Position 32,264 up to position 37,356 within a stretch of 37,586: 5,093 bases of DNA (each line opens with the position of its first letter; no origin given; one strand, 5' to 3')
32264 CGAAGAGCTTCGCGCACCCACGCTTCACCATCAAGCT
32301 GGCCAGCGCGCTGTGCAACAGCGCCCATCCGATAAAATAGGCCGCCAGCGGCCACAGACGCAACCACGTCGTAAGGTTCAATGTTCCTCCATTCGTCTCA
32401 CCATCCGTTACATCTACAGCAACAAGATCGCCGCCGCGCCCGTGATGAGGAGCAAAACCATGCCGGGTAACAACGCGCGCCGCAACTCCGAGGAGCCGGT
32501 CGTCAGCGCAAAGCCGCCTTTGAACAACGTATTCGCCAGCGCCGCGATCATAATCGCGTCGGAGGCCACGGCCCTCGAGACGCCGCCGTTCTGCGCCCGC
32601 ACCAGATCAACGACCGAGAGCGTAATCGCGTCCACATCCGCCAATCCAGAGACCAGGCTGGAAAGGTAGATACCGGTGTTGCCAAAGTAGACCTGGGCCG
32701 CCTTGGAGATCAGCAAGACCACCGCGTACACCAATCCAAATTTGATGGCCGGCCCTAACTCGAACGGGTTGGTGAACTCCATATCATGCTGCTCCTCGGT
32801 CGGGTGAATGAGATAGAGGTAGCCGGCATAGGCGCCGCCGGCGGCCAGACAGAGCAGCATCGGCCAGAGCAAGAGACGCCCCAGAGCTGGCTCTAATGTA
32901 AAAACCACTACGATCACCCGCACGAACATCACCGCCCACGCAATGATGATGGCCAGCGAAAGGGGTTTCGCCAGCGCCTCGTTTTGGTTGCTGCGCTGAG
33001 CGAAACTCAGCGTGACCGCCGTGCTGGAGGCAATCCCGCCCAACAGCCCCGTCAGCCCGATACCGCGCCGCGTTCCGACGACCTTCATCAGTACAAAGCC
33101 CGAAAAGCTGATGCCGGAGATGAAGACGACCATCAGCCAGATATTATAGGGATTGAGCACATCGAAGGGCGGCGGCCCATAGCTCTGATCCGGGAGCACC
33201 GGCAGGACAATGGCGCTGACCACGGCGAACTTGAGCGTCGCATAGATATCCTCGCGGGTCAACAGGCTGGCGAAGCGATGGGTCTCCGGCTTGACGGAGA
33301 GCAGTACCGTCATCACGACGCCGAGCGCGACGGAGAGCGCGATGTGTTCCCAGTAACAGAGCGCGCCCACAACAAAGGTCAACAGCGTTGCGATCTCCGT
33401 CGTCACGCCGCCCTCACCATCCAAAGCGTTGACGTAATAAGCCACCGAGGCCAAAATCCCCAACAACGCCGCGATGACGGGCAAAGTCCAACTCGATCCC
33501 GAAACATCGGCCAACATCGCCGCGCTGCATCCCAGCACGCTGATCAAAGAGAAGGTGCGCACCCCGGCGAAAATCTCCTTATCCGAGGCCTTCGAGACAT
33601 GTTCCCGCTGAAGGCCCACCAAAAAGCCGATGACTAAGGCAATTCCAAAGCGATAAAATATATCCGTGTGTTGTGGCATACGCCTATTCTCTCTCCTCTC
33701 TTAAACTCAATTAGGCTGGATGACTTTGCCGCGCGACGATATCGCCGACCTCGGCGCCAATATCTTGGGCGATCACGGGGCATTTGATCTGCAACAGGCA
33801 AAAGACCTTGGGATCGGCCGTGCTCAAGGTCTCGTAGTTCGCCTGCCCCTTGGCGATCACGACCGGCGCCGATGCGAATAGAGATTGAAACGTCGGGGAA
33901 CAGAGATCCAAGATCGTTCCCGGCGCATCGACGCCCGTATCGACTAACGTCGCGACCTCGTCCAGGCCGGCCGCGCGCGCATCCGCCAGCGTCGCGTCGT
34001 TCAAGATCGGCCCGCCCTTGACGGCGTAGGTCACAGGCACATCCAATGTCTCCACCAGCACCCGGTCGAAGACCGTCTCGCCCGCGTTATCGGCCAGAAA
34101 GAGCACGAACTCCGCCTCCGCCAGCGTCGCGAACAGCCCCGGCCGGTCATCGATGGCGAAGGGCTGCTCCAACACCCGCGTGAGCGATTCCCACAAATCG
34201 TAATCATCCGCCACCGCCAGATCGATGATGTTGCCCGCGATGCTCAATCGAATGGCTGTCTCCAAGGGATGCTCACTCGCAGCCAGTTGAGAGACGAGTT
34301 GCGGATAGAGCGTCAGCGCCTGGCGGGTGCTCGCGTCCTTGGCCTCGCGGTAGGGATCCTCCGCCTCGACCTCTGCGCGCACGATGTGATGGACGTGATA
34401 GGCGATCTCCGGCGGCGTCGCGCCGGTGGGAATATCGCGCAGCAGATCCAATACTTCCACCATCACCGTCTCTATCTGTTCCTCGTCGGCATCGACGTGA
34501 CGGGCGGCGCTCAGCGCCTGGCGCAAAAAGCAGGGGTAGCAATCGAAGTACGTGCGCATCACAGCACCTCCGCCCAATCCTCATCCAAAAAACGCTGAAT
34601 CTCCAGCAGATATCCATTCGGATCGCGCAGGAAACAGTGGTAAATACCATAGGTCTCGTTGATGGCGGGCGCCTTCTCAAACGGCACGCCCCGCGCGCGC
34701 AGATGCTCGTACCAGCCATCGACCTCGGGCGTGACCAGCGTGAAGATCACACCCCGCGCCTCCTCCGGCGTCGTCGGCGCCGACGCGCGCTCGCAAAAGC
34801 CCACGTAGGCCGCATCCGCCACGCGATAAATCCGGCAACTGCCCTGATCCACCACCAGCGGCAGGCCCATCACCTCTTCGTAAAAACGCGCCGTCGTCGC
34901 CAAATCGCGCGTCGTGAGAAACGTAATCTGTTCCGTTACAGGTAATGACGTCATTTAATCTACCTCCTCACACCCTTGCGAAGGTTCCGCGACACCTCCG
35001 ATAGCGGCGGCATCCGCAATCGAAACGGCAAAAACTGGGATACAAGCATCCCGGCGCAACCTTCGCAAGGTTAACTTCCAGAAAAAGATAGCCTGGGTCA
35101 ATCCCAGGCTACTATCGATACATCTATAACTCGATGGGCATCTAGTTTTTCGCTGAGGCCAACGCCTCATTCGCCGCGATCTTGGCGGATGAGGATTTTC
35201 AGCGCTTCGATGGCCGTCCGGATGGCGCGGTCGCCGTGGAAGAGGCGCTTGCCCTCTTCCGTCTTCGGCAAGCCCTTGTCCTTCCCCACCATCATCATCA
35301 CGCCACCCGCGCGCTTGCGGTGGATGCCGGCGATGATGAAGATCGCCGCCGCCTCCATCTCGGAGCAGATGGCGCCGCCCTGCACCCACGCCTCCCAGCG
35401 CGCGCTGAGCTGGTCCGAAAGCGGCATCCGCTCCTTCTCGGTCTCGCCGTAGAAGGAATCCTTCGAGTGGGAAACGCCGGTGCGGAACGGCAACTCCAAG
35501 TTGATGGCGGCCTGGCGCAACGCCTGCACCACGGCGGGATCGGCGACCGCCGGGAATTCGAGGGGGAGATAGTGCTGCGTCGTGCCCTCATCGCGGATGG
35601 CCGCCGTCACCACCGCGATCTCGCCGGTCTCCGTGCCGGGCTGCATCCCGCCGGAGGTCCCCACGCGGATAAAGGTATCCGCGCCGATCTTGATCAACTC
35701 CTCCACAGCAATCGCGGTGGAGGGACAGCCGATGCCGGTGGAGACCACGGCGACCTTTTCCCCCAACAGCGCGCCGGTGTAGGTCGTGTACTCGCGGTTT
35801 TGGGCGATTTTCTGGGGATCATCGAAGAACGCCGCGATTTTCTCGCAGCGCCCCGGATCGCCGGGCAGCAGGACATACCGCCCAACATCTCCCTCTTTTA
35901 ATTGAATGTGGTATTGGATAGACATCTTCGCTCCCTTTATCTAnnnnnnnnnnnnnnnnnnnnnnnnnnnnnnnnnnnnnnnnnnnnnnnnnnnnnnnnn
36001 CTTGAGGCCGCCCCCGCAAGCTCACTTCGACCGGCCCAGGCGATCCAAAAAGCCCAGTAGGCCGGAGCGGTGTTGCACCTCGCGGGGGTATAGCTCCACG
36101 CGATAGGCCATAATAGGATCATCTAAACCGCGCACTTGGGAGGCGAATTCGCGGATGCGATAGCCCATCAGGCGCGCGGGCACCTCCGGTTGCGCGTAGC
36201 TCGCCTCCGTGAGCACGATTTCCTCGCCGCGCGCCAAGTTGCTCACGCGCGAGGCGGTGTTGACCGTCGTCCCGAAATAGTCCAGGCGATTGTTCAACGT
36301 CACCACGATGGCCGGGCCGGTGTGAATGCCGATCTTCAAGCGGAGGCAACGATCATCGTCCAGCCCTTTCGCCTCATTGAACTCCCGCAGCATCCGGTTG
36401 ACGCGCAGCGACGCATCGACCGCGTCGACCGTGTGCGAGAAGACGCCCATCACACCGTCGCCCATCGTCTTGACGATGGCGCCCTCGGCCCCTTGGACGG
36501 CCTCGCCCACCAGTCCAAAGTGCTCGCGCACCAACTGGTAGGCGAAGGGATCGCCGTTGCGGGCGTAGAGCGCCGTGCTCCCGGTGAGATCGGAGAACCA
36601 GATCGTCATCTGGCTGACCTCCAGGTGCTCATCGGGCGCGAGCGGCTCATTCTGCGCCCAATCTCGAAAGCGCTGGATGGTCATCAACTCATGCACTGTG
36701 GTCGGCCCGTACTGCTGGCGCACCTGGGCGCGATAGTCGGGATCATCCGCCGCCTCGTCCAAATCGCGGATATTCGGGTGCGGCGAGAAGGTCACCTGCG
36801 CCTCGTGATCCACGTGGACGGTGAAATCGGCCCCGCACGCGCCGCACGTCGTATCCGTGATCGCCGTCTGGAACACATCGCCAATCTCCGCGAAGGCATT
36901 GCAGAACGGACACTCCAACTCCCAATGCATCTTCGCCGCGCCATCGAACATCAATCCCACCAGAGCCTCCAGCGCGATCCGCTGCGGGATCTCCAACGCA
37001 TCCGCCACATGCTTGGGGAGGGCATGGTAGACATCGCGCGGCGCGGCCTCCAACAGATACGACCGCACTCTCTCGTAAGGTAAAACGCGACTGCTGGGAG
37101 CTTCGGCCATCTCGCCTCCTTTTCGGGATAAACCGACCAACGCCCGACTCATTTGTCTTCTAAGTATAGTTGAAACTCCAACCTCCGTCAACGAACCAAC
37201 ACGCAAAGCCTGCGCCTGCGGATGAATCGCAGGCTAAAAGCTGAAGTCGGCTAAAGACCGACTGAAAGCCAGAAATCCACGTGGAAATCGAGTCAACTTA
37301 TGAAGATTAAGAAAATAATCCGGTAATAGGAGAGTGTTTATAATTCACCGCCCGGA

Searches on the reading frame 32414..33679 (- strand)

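Call 7: search_protein_families(library=pfam, proteins=[window:32414-33679:-], max_evalue=0.001)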
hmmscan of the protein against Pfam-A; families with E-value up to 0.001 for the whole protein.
window:32414-33679:- (421 aa): 2 families
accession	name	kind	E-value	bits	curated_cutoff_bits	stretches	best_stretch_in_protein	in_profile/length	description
PF13194.11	DUF4010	-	2.4e-68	230.4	30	1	185-395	1-210/210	Domain of unknown function (DUF4010)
PF02308.21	MgtC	-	1e-17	65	31.4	1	12-135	2-120/121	MgtC family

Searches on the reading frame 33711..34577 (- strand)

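Call 7: search_protein_families(library=pfam, proteins=[window:33711-34577:-], max_evalue=0.001)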
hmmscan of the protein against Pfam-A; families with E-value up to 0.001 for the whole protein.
window:33711-34577:- (288 aa): 1 family
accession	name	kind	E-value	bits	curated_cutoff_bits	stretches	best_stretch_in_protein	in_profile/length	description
PF01937.24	ARMT1-like_dom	-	1.1e-65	222.4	25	1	12-280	4-310/311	Damage-control phosphatase ARMT1-like domain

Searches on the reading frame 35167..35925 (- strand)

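Call 7: search_protein_families(library=pfam, proteins=[window:35167-35925:-], max_evalue=0.001)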
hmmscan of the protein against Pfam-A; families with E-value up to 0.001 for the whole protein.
window:35167-35925:- (252 aa): 1 family
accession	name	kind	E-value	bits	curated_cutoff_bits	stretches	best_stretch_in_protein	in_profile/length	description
PF01048.26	PNP_UDP_1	-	5.2e-41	141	25.1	1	16-245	1-231/233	Phosphorylase superfamily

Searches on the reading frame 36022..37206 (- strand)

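Call 7: search_protein_families(library=pfam, proteins=[window:36022-37206:-], max_evalue=0.001)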
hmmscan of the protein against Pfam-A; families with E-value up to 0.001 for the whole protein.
window:36022-37206:- (394 aa): 2 families
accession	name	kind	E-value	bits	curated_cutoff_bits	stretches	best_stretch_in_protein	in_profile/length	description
PF00211.25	Guanylate_cyc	-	1.7e-17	64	21.9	1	197-338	6-153/183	Adenylate and Guanylate cyclase catalytic domain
PF19363.4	DUF5939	-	2.9e-05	23.8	22.5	1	89-158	65-133/281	Family of unknown function (DUF5939)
